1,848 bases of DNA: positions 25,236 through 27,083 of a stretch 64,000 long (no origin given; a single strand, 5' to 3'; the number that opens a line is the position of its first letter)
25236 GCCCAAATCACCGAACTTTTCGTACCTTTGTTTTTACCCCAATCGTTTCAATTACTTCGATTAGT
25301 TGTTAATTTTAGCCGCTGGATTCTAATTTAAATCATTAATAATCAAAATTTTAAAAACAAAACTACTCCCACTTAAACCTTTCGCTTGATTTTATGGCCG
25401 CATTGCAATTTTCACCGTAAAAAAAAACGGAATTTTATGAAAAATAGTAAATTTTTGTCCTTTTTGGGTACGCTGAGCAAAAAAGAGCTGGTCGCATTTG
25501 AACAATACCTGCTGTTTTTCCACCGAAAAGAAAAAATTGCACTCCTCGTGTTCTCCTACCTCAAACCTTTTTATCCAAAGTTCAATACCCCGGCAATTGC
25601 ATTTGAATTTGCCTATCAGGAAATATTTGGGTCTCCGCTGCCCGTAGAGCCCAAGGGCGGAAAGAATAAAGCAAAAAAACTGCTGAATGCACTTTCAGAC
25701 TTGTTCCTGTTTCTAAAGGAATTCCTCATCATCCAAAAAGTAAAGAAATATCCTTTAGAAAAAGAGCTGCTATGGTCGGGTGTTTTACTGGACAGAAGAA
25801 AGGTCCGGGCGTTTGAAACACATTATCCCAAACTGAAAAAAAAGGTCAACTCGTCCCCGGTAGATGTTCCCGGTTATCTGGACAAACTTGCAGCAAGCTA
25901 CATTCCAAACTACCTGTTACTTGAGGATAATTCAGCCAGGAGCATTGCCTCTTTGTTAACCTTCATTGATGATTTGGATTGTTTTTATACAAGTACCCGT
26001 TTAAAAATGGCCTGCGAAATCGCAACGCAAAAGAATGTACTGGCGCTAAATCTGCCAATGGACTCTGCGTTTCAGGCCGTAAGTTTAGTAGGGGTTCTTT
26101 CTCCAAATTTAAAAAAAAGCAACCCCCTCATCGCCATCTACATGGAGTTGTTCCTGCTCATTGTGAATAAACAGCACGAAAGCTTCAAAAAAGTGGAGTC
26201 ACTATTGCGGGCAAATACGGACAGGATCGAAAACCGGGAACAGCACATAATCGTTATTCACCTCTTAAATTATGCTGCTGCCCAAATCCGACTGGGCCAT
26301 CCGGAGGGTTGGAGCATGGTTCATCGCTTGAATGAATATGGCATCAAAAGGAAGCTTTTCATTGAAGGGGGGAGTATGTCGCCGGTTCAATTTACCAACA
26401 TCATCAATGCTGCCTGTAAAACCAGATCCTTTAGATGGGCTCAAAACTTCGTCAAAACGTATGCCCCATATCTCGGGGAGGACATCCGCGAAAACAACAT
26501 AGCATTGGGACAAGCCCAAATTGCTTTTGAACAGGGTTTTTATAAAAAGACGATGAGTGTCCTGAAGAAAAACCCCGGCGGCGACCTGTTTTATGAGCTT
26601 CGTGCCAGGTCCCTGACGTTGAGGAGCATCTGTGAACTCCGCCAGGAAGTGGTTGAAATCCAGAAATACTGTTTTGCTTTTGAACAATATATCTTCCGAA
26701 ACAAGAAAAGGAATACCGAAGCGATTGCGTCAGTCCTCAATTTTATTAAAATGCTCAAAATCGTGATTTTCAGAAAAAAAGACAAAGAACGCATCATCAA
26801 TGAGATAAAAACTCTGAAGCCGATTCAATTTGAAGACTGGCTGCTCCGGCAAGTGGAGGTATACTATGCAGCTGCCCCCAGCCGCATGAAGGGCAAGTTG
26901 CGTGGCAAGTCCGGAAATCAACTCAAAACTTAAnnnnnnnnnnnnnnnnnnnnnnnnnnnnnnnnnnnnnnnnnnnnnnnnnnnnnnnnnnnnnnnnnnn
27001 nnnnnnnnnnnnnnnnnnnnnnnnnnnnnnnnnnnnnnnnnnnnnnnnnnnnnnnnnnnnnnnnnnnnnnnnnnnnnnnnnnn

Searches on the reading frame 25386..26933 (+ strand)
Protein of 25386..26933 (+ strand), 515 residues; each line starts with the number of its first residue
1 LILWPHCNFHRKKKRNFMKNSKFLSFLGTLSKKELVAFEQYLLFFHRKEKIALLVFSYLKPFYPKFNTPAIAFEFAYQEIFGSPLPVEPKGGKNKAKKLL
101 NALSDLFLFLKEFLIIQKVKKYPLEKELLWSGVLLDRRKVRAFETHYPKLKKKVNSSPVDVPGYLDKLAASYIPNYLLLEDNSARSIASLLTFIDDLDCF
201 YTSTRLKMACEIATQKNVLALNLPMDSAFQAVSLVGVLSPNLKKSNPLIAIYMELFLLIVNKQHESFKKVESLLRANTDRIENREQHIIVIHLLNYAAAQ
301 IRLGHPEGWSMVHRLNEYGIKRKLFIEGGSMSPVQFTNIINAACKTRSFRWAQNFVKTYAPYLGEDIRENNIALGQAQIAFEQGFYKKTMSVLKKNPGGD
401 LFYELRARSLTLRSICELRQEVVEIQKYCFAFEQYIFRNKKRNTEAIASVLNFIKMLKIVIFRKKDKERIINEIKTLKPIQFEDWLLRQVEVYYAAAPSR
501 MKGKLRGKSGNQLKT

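Call 9: search_protein_families(library=pfam, proteins=[window:25386-26933:+], max_evalue=0.01)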
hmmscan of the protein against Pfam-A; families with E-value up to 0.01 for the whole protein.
window:25386-26933:+ (515 aa): 0 families

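Call 35: search_protein_families(library=ncbifam, proteins=[window:25437-26933:+], max_evalue=0.1)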
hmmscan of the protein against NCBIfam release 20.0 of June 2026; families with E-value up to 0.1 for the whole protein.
window:25437-26933:+ (498 aa): 0 families

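Call 36: search_protein_families(library=padloc, proteins=[window:25437-26933:+], max_evalue=0.1)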
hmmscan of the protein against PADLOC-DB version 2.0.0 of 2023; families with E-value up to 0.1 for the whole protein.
window:25437-26933:+ (498 aa): 0 families

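Call 66: find_homologous_proteins(query=window:25437-26933:+, max_evalue=0.00001)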
Query window:25437-26933:+ (498 aa): 8 proteins with E <= 0.00001 among 8000 candidates.
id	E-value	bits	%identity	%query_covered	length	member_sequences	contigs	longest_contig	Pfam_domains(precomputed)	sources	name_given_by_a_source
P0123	0.0e+0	1102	100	100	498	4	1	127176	-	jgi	-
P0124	3.2e-267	905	84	97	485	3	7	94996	-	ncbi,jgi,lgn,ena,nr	ncbi:MAG: hypothetical protein SH848_06465 [Saprospiraceae bacterium]|nr:hypothetical protein [Sapro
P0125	2.2e-244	830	79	96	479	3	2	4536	-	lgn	-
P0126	1.5e-97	346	40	95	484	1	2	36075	-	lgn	-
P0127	3.7e-85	305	37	95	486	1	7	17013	-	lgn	-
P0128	1.4e-64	237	32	96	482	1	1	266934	-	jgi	-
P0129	2.2e-15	75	25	60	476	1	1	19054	-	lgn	-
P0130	2.2e-14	72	24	95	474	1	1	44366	-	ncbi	-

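Call 74: predict_structure(alignment_id=A4)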
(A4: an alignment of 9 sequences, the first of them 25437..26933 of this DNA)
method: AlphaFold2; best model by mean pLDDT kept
length: 498 residues; sequences in the alignment: 9
mean_pLDDT: 82.8   pTM: 0.66
mean pLDDT of the five models: 82.8, 82.7, 78.0, 75.8, 75.6
residues with pLDDT >= 90: 194; 70-90: 236; 50-70: 49; < 50: 19
segments of 3 or more residues with pLDDT < 50: 481-498
pLDDT, mean of each block of 10 residues (from residue 1): 82 89 92 92 87 86 85 72 90 87 62 78 78 78 71 70 63 79 80 83 68 65 77 90 88 95 91 93 88 95 90 87 95 96 91 93 96 87 82 93 88 90 76 92 89 92 90 83 37 31
secondary structure, 60 per line:
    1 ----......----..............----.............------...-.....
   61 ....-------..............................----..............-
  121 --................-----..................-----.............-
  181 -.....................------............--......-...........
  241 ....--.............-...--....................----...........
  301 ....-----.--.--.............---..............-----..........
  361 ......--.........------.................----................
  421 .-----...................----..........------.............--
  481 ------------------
elements in order: H5-10 H15-28 H33-45 H56-64 H72-101 H106-119 H123-138 H144-161 H167-179 H182-202 H209-220 H223-228 H230-244 H247-259 H266-285 H290-304 H316-328 H332-345 H351-366 H369-377 H384-400 H405-421 H427-445 H450-459 H466-478

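Call 78: fold_search(model_id=the predicted structure, library=pdb)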
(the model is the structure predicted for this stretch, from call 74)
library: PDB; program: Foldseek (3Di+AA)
matches with E <= 10: 1180; with E <= 0.001: 1
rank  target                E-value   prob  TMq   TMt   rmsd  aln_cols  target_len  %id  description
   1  3zgq                  6.2e-04  1.00  0.35  0.36  18.0       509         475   12  Crystal structure of human interferon-induced protein IFIT5 (released 2013-01-23)
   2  9rtt_Q                1.2e-03  1.00  0.23  0.16  18.0       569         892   12  Activated Elongation Complex with IWS1 and ELOF1 (released 2025-09-03)
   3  8fgw_D                1.5e-03  1.00  0.34  0.16  15.3       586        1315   13  Human IFT-A complex structures provide molecular insights into ciliary transport (released 2023-02-22)
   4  4buj_B                1.7e-03  1.00  0.31  0.15  16.4       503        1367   16  Crystal structure of the S. cerevisiae Ski2-3-8 complex (released 2013-08-28)
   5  4gpk_L                1.8e-03  1.00  0.28  0.38  14.7       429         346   14  Crystal structure of NprR in complex with its cognate peptide NprX (released 2013-07-03)
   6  4gpk_F                1.8e-03  1.00  0.23  0.30  14.0       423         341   12  Crystal structure of NprR in complex with its cognate peptide NprX (released 2013-07-03)
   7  6eou                  1.8e-03  1.00  0.26  0.32  12.7       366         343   13  O-GlcNAc transferase TPR domain with the intellectual disability associated mutation L254F (released 2018-05-09)
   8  9hvq_Q                2.0e-03  1.00  0.25  0.17  17.2       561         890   12  Structure of the transcribing Pol II-DSIF-PAF-SPT6-RECQL5 complex (released 2025-07-16)
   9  3hym_B                2.2e-03  1.00  0.25  0.36  10.8       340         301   12  Insights into Anaphase Promoting Complex TPR subdomain assembly from a CDC26-APC6 structure (released 2009-08-11)
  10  4ui9_K                2.2e-03  1.00  0.25  0.25  21.3       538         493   12  Atomic structure of the human Anaphase-Promoting Complex (released 2015-06-17)
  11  4ui9_H                2.4e-03  1.00  0.24  0.25  16.9       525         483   13  Atomic structure of the human Anaphase-Promoting Complex (released 2015-06-17)
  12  8chy                  2.8e-03  1.00  0.23  0.36  12.7       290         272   13  Crystal structure of an 8-repeat consensus TPR superhelix with Zinc. (released 2024-02-21)
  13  8ebf                  3.0e-03  1.00  0.31  0.26  17.9       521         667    9  C-terminal (TPR) domain of LIC11990 from Leptospira interrogans (released 2022-09-21)
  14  9qhb                  3.2e-03  1.00  0.22  0.35  13.0       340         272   11  Crystal structure of 16-repeat CTPR protein with eliminated coordination sites (released 2025-10-22)
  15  5a7d_H                4.1e-03  1.00  0.44  0.58   6.3       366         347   12  Tetrameric assembly of LGN with Inscuteable (released 2016-08-03)
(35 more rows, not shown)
